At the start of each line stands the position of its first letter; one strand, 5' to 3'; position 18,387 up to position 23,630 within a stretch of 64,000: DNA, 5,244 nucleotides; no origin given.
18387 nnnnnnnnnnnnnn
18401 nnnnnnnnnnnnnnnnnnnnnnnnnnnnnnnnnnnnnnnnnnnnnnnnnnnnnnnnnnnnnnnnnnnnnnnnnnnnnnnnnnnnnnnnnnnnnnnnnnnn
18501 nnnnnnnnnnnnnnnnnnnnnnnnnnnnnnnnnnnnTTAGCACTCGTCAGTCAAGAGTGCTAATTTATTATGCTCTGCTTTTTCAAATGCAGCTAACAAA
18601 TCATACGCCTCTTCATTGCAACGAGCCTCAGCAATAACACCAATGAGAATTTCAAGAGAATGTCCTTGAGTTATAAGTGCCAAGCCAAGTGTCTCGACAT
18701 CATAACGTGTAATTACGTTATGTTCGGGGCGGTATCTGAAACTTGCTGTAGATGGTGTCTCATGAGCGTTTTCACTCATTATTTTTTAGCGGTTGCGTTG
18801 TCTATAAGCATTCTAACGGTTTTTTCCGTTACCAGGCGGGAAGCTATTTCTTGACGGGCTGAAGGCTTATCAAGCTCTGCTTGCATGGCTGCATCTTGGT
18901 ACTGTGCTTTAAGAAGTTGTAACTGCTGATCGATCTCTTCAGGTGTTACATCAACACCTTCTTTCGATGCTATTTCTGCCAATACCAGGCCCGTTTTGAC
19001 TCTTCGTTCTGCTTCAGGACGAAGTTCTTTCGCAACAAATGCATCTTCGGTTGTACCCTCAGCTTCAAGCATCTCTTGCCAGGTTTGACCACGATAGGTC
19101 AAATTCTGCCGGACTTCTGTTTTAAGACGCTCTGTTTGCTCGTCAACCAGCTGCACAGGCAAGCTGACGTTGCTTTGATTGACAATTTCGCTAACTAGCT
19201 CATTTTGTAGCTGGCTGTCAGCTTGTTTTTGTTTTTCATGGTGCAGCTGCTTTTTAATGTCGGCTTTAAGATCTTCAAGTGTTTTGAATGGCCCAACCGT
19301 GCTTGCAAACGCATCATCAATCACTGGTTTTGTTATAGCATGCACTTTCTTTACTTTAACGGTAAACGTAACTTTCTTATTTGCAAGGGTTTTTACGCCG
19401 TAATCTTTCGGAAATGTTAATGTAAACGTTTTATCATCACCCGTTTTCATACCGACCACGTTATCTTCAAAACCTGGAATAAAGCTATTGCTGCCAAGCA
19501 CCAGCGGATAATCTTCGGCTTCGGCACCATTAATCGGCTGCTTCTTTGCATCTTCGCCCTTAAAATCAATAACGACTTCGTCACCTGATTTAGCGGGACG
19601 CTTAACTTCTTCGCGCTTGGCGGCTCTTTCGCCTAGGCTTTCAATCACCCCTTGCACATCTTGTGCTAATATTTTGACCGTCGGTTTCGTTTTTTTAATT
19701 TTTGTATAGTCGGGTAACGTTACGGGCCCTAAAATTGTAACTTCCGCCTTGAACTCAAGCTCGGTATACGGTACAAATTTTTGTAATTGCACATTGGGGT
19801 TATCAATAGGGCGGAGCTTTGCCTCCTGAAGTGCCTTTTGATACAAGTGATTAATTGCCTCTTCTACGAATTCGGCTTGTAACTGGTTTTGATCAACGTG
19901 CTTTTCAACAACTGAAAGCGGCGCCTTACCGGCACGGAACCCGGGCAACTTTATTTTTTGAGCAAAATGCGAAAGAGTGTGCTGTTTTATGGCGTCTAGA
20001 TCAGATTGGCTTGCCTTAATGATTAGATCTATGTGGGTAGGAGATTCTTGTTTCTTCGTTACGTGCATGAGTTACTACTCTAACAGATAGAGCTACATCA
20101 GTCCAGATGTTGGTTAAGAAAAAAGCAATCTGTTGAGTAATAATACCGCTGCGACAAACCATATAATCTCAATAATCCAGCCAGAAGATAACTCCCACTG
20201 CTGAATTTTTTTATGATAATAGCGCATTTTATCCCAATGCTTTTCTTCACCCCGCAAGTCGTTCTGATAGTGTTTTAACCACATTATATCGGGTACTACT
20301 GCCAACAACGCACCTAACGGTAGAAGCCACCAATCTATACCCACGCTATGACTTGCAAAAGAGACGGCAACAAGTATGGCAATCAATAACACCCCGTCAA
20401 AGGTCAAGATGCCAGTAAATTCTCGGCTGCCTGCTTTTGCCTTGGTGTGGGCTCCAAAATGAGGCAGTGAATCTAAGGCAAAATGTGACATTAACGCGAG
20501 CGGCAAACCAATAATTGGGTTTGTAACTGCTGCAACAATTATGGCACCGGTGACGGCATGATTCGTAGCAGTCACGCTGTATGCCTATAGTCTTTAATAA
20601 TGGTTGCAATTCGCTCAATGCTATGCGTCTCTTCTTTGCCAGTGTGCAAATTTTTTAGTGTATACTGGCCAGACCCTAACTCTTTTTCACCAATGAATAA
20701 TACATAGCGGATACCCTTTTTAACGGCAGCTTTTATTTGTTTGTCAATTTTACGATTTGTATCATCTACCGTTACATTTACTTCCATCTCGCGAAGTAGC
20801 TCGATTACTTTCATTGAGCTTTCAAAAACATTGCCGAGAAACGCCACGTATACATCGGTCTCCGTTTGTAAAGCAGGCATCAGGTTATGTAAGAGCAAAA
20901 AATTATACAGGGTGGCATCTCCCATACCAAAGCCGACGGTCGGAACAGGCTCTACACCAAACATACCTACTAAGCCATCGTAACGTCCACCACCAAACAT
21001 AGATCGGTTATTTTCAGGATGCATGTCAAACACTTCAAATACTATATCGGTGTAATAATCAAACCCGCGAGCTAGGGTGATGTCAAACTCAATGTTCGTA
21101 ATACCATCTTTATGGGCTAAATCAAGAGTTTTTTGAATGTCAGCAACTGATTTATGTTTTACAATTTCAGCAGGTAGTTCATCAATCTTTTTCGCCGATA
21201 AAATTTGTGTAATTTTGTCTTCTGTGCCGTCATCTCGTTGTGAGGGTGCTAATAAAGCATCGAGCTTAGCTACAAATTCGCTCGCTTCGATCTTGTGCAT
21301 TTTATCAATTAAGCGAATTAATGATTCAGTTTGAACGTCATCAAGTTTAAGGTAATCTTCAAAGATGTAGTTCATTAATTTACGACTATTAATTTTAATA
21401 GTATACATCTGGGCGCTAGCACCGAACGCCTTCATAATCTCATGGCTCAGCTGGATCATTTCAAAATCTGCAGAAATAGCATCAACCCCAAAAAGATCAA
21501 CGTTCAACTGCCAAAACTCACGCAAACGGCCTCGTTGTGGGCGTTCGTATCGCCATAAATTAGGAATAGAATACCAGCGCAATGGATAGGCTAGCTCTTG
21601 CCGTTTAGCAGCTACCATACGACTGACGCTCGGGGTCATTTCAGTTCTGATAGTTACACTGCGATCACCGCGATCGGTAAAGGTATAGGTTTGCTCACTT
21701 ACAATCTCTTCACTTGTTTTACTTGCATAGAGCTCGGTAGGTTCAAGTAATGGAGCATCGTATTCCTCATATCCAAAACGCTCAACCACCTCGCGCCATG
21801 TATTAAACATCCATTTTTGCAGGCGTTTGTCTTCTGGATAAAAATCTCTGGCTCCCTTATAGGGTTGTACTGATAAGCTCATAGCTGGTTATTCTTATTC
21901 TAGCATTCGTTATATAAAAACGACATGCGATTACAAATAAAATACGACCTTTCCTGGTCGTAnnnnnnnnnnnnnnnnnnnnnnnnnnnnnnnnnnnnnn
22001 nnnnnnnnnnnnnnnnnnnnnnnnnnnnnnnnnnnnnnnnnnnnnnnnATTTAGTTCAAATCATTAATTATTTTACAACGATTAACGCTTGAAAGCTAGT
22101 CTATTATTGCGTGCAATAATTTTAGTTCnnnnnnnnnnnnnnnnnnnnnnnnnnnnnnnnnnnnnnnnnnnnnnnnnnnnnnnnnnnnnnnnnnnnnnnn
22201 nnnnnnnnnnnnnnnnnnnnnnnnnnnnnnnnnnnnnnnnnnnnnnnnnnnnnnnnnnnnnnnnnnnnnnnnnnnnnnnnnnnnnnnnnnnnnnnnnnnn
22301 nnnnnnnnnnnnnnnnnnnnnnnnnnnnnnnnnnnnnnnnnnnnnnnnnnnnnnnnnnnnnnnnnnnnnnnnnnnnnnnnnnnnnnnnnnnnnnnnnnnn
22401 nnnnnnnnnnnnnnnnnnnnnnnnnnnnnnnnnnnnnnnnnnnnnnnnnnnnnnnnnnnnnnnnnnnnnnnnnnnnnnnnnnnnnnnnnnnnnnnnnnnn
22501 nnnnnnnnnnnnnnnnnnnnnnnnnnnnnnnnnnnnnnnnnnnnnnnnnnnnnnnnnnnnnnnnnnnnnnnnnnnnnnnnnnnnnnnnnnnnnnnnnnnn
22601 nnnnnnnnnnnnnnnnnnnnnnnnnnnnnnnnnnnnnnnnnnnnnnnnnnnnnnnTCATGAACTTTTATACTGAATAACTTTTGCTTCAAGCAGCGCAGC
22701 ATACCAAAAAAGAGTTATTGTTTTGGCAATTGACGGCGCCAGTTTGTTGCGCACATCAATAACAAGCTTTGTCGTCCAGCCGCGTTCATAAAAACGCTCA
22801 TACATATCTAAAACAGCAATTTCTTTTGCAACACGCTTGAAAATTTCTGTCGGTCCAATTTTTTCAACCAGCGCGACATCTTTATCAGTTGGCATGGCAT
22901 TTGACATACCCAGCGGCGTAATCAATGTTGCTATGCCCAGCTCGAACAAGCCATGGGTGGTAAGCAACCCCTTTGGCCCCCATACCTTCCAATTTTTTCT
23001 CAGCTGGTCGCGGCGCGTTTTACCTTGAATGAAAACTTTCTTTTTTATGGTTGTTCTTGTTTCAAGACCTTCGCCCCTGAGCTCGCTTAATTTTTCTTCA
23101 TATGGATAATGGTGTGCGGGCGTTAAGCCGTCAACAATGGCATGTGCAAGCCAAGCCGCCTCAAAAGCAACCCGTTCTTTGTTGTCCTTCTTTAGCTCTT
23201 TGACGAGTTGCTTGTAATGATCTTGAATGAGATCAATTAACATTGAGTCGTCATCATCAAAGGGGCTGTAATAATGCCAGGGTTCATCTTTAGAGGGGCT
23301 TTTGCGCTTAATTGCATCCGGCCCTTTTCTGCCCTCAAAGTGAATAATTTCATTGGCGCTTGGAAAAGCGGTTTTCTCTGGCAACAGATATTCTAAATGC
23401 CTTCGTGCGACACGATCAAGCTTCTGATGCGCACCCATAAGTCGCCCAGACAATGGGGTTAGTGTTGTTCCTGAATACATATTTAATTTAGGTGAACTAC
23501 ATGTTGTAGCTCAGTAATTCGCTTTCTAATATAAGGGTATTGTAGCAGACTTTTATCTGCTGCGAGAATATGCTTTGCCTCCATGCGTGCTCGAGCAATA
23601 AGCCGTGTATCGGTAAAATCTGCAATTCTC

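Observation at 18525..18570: Perfect CIRCE (HrcA operator) embedded in the clpP promoter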

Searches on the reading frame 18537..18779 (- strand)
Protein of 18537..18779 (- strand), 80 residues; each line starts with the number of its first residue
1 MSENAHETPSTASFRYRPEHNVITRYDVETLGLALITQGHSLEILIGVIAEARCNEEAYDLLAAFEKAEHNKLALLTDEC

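Call 20: search_protein_families(library=pfam, proteins=[window:18537-18779:-], max_evalue=0.01)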
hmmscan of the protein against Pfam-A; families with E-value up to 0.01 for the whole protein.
window:18537-18779:- (80 aa): 0 families

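Call 21: search_protein_families(library=ncbifam, proteins=[window:18537-18779:-], max_evalue=0.01)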
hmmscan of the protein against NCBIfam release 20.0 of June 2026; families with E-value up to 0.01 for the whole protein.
window:18537-18779:- (80 aa): 0 families

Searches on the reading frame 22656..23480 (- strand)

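Call 20: search_protein_families(library=pfam, proteins=[window:22656-23480:-], max_evalue=0.01)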
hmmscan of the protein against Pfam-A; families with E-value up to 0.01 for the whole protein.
window:22656-23480:- (274 aa): 1 family
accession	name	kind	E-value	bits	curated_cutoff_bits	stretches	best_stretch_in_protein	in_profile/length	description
PF00882.24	Zn_dep_PLPC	-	0.0049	17.3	26.8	1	84-188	56-125/167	Zinc dependent phospholipase C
